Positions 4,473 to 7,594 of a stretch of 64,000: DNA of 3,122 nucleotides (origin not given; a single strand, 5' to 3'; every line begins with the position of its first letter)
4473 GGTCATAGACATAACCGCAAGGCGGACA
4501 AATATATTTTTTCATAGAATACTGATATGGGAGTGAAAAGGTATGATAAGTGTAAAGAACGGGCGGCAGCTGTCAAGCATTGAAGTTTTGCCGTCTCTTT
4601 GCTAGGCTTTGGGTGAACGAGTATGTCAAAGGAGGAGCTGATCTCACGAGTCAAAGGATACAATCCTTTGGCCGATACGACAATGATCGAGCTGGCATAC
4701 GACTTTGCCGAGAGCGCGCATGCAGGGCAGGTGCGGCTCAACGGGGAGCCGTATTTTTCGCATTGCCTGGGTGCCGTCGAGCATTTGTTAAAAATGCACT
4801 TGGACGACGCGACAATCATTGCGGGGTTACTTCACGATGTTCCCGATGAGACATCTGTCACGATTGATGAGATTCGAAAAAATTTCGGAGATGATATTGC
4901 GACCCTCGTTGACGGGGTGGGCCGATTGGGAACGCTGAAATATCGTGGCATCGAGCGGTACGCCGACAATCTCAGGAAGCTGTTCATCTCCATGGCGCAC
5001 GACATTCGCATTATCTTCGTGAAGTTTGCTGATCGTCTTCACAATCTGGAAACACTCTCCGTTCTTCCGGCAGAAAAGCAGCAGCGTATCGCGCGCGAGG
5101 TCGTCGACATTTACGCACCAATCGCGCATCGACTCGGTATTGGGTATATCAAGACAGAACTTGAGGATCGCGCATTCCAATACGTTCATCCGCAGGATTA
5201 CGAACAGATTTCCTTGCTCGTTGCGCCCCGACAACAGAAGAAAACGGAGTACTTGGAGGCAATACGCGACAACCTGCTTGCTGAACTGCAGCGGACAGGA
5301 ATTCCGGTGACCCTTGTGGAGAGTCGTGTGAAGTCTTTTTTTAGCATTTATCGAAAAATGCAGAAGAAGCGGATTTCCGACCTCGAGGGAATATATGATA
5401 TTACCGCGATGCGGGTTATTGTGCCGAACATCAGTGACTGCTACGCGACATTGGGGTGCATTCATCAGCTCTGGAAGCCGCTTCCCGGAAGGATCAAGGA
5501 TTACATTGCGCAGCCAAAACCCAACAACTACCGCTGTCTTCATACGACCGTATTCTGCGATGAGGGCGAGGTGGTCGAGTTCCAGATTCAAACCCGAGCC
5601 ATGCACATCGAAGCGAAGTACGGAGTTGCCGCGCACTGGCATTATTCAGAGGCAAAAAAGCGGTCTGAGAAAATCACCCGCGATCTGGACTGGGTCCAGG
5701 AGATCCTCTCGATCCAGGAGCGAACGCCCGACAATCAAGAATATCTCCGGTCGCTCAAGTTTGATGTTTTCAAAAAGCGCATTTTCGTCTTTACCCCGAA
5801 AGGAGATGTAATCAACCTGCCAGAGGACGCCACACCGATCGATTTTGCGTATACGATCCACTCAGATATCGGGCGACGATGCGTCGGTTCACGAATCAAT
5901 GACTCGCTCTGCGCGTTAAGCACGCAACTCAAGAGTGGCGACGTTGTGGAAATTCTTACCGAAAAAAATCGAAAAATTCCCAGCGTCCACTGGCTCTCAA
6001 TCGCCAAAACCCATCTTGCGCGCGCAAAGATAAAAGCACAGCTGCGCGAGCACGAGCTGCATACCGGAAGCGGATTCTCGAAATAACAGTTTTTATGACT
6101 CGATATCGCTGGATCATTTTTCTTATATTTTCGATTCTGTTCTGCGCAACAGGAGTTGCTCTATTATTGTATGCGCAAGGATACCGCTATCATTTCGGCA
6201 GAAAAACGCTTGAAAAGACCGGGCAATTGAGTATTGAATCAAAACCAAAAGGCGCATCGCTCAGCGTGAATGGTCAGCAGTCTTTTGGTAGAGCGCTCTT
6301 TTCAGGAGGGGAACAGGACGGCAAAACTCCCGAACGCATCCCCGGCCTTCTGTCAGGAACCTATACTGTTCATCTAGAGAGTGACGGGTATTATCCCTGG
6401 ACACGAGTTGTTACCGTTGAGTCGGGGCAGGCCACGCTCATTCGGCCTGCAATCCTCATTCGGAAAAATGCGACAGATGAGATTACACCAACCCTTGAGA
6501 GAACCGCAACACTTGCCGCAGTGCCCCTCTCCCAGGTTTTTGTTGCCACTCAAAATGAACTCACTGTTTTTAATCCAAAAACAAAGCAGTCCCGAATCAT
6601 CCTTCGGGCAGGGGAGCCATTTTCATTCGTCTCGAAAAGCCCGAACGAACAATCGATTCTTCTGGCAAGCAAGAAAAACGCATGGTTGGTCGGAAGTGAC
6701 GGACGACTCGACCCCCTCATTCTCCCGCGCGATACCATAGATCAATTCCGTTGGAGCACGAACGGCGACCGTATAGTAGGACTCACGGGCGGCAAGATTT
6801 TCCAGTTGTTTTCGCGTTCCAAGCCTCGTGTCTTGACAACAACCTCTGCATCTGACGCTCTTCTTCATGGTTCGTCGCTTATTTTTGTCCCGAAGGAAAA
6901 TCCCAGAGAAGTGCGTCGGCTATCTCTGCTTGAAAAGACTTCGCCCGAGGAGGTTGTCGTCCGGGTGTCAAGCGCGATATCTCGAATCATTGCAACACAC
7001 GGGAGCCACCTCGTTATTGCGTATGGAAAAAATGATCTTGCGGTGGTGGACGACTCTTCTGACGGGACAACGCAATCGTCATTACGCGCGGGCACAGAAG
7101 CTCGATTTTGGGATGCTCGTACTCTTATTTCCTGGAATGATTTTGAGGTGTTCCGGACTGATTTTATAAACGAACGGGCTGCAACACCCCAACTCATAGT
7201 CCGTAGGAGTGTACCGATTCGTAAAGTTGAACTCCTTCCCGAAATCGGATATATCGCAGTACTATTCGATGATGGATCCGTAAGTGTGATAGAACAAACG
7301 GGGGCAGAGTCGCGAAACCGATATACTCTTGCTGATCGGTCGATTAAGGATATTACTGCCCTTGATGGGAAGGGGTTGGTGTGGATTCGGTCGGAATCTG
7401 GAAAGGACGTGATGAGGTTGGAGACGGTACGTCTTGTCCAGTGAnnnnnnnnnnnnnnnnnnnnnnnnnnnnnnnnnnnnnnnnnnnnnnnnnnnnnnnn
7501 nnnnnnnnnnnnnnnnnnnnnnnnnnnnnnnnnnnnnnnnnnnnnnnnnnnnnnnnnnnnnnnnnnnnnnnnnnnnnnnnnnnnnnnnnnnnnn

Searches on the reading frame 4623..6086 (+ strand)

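Call 43: search_protein_families(library=pfam, proteins=[window:4623-6086:+], max_evalue=0.001)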
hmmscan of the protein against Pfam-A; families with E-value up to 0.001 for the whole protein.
window:4623-6086:+ (487 aa): 4 families
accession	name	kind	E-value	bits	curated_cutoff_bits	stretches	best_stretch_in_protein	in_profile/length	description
PF13328.12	HD_4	-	8.9e-46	155.9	27.2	1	25-173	1-155/156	HD domain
PF04607.23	RelA_SpoT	-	3.2e-37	127.7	27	1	234-345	1-112/113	Region found in RelA / SpoT proteins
PF02824.27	TGS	-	9e-22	77.3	22.2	1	387-446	1-60/60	TGS domain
PF01966.28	HD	-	0.00026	21.7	22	1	44-141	1-115/116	HD domain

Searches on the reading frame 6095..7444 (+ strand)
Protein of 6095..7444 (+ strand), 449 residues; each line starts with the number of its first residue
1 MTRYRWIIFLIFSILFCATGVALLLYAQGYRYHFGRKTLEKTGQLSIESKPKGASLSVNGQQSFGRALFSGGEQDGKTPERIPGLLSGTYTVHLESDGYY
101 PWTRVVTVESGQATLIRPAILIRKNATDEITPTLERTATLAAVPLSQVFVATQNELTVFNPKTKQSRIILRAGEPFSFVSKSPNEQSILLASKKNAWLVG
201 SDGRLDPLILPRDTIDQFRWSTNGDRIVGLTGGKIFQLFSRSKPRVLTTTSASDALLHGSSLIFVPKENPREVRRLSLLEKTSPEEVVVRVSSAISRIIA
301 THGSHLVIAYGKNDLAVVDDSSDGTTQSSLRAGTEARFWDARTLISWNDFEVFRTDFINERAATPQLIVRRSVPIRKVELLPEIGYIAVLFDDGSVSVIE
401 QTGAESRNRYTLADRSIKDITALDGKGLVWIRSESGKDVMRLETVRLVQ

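Call 43: search_protein_families(library=pfam, proteins=[window:6095-7444:+], max_evalue=0.001)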
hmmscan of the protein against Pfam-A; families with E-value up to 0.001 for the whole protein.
window:6095-7444:+ (449 aa): 2 families
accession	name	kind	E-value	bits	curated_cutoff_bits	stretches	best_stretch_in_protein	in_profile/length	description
PF08308.17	PEGA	-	7.2e-11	42.3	20.8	1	43-114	2-61/71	PEGA domain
PF13620.12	CarboxypepD_reg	-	0.00042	21.1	32.3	1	81-114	41-75/82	Carboxypeptidase regulatory-like domain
